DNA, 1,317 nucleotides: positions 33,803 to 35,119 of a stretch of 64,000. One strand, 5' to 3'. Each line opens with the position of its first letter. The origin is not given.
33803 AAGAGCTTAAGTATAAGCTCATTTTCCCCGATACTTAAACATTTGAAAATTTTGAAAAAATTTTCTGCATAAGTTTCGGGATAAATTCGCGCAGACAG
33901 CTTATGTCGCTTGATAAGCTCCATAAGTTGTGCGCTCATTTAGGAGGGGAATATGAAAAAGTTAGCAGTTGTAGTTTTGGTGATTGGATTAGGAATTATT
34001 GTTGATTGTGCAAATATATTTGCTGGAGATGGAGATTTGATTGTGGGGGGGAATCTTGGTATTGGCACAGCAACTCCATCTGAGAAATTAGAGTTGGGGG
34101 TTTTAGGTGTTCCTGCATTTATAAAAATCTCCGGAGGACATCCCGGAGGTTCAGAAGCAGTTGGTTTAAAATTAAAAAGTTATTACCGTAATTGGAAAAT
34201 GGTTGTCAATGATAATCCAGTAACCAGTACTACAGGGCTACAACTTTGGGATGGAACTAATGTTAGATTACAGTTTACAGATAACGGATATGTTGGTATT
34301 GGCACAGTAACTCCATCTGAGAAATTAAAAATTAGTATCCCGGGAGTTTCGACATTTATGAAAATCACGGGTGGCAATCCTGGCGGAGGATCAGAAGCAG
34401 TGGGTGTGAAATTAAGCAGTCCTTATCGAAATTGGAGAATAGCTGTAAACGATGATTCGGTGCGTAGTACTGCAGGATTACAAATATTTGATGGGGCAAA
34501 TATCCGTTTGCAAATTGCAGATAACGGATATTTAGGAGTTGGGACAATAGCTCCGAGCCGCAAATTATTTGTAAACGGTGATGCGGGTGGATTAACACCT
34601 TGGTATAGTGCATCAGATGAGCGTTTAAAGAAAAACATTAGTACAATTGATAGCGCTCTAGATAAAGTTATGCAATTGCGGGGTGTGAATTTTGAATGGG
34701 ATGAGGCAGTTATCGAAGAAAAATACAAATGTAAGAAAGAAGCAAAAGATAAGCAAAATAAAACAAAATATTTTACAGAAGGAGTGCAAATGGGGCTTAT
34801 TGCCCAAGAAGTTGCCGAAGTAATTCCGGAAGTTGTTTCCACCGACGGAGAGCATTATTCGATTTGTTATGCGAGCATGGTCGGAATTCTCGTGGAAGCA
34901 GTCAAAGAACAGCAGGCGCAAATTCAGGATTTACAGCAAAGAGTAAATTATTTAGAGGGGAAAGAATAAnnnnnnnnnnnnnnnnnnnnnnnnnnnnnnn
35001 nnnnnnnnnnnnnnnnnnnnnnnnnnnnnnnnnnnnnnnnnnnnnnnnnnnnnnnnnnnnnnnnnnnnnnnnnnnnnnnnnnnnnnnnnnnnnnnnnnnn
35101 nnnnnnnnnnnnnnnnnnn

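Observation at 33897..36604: Shared 5'-leader hairpin upstream of two large secreted-protein genes (tail-fibre-like and RHS)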

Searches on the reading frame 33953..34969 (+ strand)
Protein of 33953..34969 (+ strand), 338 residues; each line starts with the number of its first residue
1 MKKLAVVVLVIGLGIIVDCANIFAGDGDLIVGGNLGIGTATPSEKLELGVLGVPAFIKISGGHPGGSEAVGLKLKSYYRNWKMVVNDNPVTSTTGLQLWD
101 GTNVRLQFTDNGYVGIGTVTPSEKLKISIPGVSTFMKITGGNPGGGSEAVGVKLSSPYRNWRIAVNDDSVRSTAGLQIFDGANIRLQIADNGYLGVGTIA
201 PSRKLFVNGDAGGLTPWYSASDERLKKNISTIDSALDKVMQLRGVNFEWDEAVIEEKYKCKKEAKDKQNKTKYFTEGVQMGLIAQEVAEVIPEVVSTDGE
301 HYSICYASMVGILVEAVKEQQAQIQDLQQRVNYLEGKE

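Call 10: search_protein_families(library=pfam, proteins=[window:33953-34969:+], max_evalue=0.01)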
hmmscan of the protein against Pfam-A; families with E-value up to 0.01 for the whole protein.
window:33953-34969:+ (338 aa): 1 family
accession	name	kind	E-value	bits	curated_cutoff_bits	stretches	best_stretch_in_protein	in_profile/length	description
PF13884.11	Peptidase_S74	-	1e-15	58.1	22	1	221-295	1-57/58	Chaperone of endosialidase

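Call 13: find_encoding_contigs(protein=window:33953-34969:+, flank=3000, max_places=10)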
Protein window:33953-34969:+ (338 aa): no gene with exactly this product is on record in the collection.
